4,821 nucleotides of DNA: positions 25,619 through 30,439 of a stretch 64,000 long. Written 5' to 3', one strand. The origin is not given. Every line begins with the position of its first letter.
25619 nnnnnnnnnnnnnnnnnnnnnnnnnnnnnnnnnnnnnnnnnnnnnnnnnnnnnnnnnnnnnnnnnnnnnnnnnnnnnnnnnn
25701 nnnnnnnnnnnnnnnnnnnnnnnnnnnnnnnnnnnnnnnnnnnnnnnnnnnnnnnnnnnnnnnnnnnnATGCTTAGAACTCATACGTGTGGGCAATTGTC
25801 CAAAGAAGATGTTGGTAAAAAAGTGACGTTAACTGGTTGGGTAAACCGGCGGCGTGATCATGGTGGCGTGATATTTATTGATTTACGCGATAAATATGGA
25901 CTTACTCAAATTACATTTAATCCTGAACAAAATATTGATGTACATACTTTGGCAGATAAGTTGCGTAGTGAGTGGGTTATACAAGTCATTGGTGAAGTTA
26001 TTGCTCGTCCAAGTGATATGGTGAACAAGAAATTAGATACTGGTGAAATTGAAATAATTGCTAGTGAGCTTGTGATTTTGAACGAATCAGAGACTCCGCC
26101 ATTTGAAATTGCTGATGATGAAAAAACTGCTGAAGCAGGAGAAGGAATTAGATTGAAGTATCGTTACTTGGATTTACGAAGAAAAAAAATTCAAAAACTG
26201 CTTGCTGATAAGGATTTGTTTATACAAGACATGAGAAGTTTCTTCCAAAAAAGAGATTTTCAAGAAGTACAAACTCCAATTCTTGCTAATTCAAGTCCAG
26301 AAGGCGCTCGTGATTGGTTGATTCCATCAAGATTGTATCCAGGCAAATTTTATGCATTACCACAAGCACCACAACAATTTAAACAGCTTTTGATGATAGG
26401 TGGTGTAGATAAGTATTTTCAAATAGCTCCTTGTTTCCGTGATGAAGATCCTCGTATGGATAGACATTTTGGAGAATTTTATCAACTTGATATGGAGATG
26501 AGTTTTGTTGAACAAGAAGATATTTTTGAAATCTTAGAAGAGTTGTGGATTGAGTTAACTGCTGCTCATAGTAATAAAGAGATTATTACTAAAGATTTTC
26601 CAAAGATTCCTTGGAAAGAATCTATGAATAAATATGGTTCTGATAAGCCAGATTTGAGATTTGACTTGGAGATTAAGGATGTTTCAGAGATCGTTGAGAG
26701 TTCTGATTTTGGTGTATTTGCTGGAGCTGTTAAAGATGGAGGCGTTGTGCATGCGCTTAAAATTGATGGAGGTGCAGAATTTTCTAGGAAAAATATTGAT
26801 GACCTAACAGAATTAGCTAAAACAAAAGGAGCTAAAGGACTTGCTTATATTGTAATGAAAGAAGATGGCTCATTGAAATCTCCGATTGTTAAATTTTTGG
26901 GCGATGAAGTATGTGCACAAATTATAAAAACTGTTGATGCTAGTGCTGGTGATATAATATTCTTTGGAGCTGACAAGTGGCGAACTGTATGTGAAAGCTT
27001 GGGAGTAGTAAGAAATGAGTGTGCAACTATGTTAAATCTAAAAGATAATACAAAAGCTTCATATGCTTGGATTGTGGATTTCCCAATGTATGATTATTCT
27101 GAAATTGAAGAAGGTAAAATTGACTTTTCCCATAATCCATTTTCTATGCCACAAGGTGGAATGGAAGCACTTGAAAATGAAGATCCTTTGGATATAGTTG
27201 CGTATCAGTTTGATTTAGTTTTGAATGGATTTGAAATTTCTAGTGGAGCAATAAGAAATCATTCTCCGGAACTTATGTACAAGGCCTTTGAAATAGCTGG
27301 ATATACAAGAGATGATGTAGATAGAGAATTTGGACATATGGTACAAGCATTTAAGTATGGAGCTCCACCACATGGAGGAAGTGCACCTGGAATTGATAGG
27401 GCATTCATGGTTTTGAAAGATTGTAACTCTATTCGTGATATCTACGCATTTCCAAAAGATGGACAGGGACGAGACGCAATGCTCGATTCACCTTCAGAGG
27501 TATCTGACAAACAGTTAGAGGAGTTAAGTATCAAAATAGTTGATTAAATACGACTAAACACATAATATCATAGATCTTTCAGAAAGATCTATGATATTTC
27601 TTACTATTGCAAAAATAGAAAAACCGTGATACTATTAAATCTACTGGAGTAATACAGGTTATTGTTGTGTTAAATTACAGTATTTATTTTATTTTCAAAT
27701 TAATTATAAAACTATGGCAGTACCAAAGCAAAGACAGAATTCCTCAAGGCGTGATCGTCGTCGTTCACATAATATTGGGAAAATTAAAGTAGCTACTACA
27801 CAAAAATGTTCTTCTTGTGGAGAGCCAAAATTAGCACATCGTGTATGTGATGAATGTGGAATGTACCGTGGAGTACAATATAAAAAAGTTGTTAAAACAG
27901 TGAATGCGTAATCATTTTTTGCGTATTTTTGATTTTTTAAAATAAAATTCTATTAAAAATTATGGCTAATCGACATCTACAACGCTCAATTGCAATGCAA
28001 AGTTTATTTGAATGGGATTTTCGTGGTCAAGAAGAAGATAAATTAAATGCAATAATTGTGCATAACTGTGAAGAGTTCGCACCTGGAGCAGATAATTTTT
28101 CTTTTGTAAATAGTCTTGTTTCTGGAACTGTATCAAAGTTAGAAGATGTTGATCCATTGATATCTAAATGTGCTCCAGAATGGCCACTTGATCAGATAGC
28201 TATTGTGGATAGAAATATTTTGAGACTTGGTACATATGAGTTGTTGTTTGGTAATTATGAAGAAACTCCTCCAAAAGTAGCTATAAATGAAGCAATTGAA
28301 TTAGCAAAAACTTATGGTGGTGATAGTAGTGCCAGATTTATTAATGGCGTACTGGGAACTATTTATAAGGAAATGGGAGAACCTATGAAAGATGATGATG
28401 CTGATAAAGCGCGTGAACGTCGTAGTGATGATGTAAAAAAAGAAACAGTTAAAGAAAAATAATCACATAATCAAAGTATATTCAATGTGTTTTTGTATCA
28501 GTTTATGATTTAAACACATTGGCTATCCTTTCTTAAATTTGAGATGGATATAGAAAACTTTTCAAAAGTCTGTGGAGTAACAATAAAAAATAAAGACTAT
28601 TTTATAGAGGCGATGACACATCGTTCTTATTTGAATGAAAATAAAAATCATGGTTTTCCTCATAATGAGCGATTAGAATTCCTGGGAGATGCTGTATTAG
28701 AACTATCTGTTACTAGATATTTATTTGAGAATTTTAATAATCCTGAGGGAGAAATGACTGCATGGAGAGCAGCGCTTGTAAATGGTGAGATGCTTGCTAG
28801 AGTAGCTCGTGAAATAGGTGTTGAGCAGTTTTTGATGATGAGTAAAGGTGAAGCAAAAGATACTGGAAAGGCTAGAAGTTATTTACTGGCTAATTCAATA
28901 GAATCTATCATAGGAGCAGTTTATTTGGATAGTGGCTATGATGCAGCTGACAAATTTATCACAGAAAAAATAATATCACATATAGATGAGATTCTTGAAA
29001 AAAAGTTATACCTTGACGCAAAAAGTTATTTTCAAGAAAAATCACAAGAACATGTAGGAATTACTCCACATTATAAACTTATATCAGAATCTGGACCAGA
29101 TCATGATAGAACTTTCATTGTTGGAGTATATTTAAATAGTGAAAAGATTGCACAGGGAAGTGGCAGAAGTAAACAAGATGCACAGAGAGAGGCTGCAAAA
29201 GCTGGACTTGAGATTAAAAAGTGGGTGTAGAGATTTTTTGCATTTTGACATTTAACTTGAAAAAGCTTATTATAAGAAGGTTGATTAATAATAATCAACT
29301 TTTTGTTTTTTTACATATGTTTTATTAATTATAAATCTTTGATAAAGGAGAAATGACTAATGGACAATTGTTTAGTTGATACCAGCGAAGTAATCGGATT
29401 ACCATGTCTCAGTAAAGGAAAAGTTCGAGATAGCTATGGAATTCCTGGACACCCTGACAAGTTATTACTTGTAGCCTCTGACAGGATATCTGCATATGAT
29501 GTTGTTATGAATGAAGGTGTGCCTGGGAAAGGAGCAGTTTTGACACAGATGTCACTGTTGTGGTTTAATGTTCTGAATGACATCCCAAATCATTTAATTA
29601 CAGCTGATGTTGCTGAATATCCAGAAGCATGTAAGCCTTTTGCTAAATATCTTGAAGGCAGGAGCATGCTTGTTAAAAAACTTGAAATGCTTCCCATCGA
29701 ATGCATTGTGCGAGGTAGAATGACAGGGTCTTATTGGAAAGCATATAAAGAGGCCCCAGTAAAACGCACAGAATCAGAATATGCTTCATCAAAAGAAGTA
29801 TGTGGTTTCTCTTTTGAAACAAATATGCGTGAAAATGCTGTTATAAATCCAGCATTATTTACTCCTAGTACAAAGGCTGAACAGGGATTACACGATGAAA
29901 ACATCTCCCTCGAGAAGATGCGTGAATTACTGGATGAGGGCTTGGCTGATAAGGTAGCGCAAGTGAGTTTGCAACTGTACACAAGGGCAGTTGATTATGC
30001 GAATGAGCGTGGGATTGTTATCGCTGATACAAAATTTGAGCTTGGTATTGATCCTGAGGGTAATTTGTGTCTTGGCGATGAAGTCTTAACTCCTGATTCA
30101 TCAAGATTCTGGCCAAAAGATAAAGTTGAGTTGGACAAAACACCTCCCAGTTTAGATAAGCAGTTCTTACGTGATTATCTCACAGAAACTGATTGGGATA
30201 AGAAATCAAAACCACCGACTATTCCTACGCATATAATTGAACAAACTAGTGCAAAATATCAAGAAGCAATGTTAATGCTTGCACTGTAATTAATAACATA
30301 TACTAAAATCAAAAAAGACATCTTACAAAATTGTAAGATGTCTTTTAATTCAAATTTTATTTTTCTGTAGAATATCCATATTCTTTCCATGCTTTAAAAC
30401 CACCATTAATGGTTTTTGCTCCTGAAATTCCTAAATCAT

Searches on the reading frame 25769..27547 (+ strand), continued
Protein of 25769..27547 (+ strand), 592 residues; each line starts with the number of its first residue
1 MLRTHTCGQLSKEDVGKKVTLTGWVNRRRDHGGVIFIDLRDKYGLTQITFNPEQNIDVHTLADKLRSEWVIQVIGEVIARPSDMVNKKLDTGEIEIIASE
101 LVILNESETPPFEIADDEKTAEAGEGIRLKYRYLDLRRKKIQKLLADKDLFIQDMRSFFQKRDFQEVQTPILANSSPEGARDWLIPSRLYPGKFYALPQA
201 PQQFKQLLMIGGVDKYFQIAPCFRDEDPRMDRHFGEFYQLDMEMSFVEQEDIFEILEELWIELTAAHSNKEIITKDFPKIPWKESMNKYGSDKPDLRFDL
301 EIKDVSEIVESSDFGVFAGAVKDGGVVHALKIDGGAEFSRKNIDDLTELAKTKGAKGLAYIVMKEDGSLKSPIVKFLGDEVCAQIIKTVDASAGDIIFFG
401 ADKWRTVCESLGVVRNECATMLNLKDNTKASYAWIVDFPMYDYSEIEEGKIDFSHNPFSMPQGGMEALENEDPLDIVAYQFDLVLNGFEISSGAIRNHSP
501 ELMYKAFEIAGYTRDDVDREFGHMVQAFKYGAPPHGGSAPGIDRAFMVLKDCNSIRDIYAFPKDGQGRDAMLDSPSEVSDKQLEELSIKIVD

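Call 38: find_encoding_contigs(protein=P0033, flank=10000, max_places=4)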
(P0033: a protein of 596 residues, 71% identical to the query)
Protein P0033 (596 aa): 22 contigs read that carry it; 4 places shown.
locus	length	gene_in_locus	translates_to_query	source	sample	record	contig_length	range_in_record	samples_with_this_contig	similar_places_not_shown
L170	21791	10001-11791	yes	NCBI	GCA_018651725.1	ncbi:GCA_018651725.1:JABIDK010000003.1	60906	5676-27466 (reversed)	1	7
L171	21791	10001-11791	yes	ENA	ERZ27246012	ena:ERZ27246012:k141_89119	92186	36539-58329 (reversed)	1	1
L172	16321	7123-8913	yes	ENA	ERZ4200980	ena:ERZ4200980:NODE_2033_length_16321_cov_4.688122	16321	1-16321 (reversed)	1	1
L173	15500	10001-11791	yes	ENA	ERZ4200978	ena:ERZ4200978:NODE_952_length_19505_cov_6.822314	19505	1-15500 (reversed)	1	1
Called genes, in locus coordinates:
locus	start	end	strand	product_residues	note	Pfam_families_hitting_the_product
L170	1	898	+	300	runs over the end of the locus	-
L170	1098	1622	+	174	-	PF00466:Ribosomal_L10, PF27436:RL10_C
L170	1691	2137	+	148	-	PF16320:Ribosomal_L12_N, PF00542:Ribosomal_L12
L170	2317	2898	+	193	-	PF01997:Translin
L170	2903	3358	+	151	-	-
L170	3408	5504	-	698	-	-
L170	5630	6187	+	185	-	-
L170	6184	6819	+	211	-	PF01553:Acyltransferase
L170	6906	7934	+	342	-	PF02912:Phe_tRNA-synt_N, PF01409:tRNA-synt_2d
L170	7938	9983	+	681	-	PF03483:B3_4, PF03484:B5, PF17759:tRNA_synthFbeta, PF03147:FDX-ACB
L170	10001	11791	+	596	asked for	PF01336:tRNA_anti-codon, PF00152:tRNA-synt_2, PF02938:GAD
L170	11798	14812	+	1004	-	PF00133:tRNA-synt_1, PF09334:tRNA-synt_1g (weak), PF08264:Anticodon_1, PF19302:DUF5915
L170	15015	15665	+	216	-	PF10026:DUF2268, PF18958:DUF5700 (weak)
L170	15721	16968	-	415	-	PF05402:PqqD (weak), PF04055:Radical_SAM, PF13353:Fer4_12 (weak)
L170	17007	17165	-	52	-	-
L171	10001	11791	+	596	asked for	PF01336:tRNA_anti-codon, PF00152:tRNA-synt_2, PF02938:GAD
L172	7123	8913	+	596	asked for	PF01336:tRNA_anti-codon, PF00152:tRNA-synt_2, PF02938:GAD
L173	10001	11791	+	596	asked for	PF01336:tRNA_anti-codon, PF00152:tRNA-synt_2, PF02938:GAD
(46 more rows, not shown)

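Call 44: find_encoding_contigs(protein=P0001, flank=10000, max_places=2)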
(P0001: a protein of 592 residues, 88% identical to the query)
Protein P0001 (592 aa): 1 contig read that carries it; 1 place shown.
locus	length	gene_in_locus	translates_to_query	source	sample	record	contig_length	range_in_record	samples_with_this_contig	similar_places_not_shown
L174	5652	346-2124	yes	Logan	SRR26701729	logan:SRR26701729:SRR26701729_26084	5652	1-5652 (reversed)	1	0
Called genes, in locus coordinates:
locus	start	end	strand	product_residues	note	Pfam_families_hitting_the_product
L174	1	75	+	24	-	?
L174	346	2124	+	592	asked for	PF01336:tRNA_anti-codon, PF00152:tRNA-synt_2, PF02938:GAD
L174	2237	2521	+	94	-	PF01783:Ribosomal_L32p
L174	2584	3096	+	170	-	PF01029:NusB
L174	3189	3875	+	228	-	PF22935:RM44_endonuclase (weak), PF14622:Ribonucleas_3_3, PF00636:Ribonuclease_3, PF00035:dsrm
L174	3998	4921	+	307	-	PF01259:SAICAR_synt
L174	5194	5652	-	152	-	?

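Call 45: find_encoding_contigs(protein=P0015, flank=10000, max_places=2)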
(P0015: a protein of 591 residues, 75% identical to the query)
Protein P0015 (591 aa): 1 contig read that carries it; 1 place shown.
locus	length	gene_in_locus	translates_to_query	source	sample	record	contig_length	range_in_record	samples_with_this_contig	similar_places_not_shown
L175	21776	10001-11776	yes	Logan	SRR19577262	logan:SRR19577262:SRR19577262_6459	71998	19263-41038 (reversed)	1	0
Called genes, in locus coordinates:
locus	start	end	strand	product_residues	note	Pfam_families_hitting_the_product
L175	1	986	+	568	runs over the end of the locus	PF00512:HisKA, PF02518:HATPase_c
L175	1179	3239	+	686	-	PF02629:CoA_binding (faint), PF13380:CoA_binding_2, PF13607:Succ_CoA_lig, PF19045:Ligase_CoA_2, PF13549:ATP-grasp_5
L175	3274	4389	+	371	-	PF00072:Response_reg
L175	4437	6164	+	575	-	PF01368:DHH, PF02272:DHHA1, PF17768:RecJ_OB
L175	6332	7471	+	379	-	PF13521:AAA_28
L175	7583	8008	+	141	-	PF00075:RNase_H, PF13456:RVT_3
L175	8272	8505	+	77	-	-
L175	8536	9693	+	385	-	PF13462:Thioredoxin_4, PF01323:DSBA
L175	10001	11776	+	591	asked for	PF01336:tRNA_anti-codon, PF00152:tRNA-synt_2, PF02938:GAD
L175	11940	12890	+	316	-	PF00535:Glycos_transf_2, PF13641:Glyco_tranf_2_3 (weak)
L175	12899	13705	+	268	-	PF02706:Wzz (weak)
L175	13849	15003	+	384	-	-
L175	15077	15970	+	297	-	-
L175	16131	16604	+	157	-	-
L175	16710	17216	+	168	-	-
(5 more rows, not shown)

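Call 46: find_encoding_contigs(protein=P0021, flank=10000, max_places=2)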
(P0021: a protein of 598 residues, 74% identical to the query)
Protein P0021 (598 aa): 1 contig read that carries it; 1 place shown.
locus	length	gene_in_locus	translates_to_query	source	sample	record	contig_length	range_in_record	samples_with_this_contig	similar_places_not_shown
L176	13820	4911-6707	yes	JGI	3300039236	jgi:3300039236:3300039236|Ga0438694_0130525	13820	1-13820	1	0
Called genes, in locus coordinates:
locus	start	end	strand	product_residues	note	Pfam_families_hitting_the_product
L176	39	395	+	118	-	-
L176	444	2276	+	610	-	PF03717:PBP_dimer, PF00905:Transpeptidase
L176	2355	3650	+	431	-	PF08245:Mur_ligase_M, PF02875:Mur_ligase_C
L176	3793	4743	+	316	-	PF00188:CAP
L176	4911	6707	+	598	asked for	PF01336:tRNA_anti-codon, PF00152:tRNA-synt_2, PF02938:GAD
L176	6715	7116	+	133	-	-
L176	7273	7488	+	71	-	-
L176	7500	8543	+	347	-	PF00586:AIRS, PF02769:AIRS_C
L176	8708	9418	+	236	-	PF02616:SMC_ScpA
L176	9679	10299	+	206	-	PF04079:SMC_ScpB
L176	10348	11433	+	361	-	PF00768:Peptidase_S11, PF13354:Beta-lactamase2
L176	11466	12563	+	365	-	PF10555:MraY_sig1 (weak), PF00953:Glycos_transf_4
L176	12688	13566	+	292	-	PF06800:Sugar_transport (weak), PF00892:EamA (weak)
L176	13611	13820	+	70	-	?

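Call 47: find_encoding_contigs(protein=P0047, flank=10000, max_places=2)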
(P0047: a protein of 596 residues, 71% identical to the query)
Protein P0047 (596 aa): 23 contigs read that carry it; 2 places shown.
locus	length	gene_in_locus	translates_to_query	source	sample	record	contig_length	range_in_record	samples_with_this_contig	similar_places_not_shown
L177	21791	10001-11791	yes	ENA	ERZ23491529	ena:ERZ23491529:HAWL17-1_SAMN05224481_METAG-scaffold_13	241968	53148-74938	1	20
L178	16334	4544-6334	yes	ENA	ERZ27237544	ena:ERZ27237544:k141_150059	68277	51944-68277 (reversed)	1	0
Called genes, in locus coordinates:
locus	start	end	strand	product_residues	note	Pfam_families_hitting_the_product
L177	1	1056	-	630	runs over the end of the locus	PF00009:GTP_EFTU, PF01926:MMR_HSR1 (weak), PF22042:EF-G_D2, PF03144:GTP_EFTU_D2, PF00679:EFG_C, PF21018:BipA_C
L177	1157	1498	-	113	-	-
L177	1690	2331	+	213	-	-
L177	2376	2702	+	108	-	-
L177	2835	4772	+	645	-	PF09972:DUF2207, PF20990:DUF2207_C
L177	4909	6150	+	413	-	PF25917:BSH_RND (faint), PF25973:BSH_CzcB, PF25990:Beta-barrel_YknX (weak)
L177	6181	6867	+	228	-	PF02463:SMC_N, PF00005:ABC_tran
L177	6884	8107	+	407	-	PF12704:MacB_PCD, PF02687:FtsX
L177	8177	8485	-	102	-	-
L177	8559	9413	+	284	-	PF00188:CAP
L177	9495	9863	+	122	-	PF00072:Response_reg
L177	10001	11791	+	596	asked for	PF01336:tRNA_anti-codon, PF00152:tRNA-synt_2, PF02938:GAD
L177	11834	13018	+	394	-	PF07690:MFS_1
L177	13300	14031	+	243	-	PF02616:SMC_ScpA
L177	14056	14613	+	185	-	PF04079:SMC_ScpB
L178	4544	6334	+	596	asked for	PF01336:tRNA_anti-codon, PF00152:tRNA-synt_2, PF02938:GAD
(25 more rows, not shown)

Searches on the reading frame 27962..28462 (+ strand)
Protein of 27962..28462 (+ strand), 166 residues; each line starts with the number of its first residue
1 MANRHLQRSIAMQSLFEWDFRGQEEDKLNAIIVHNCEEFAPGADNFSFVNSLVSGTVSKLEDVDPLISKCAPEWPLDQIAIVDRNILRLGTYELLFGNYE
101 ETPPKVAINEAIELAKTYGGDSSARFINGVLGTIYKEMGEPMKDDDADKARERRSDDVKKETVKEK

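Call 11: search_protein_families(library=ncbifam, proteins=[window:27962-28462:+])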
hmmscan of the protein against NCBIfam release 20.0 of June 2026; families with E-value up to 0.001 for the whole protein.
window:27962-28462:+ (166 aa): 8 families
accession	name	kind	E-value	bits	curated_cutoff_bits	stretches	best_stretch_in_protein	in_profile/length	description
TIGR01951.1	nusB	equivalog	1.2e-36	125.9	88.35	1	4-137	2-130/131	transcription antitermination factor NusB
NF001223.0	PRK00202.1-1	equivalog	1.6e-27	96.3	131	1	2-137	7-143/146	transcription antitermination factor NusB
NF011494.0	PRK14902.1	equivalog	1.4e-13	50.5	319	1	24-146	19-137/444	16S rRNA (cytosine(967)-C(5))-methyltransferase RsmB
TIGR00563.1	rsmB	equivalog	9.3e-10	38.2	269.05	1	24-138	13-124/437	16S rRNA (cytosine(967)-C(5))-methyltransferase RsmB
NF001230.0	PRK00202.2-5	equivalog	1.1e-09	38.3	132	1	8-138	26-151/165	transcription antitermination factor NusB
NF011493.0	PRK14901.1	equivalog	6.9e-08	31.7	540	1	45-140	39-131/447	16S rRNA (cytosine(967)-C(5))-methyltransferase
NF008149.0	PRK10901.1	equivalog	7.1e-05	21.9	375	1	28-150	29-145/434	16S rRNA (cytosine(967)-C(5))-methyltransferase RsmB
NF011495.0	PRK14903.1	equivalog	0.00025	20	503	1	47-135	40-120/431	16S rRNA (cytosine(967)-C(5))-methyltransferase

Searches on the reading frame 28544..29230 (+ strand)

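Call 11: search_protein_families(library=ncbifam, proteins=[window:28544-29230:+])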
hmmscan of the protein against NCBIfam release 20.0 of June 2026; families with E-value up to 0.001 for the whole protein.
window:28544-29230:+ (228 aa): 2 families
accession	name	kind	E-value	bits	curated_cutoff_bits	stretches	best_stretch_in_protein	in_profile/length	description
TIGR02191.1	RNaseIII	equivalog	1e-69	234.4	166.25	1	7-223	2-217/219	ribonuclease III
TIGR04238.1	seadorna_dsRNA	equivalog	4.2e-05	23.4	125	1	158-219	1-61/201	seadornavirus double-stranded RNA-binding protein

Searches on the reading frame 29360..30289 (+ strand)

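Call 11: search_protein_families(library=ncbifam, proteins=[window:29360-30289:+])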
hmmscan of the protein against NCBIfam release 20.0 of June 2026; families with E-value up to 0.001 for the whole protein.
window:29360-30289:+ (309 aa): 6 families
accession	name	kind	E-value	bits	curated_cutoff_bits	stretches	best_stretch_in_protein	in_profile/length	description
NF010568.0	PRK13961.1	equivalog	1.3e-106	356.1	251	1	8-307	7-291/297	phosphoribosylaminoimidazolesuccinocarboxamide synthase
NF009251.0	PRK12607.1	equivalog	3e-63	213.6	371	1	10-303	12-283/315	phosphoribosylaminoimidazolesuccinocarboxamide synthase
TIGR00081.1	purC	equivalog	2.2e-61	207.7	189.9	1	17-304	8-266/279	phosphoribosylaminoimidazolesuccinocarboxamide synthase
NF010567.0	PRK13960.1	equivalog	2.6e-19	69.3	581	1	25-258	46-278/367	phosphoribosylaminoimidazolesuccinocarboxamide synthase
NF010564.0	PRK13959.1-1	subfamily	2.6e-18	66.2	459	1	17-281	4-252/294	phosphoribosylaminoimidazolesuccinocarboxamide synthase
TIGR02735.1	purC_vibrio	equivalog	9.1e-18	64.2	394.2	1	33-254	53-273/365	phosphoribosylaminoimidazolesuccinocarboxamide synthase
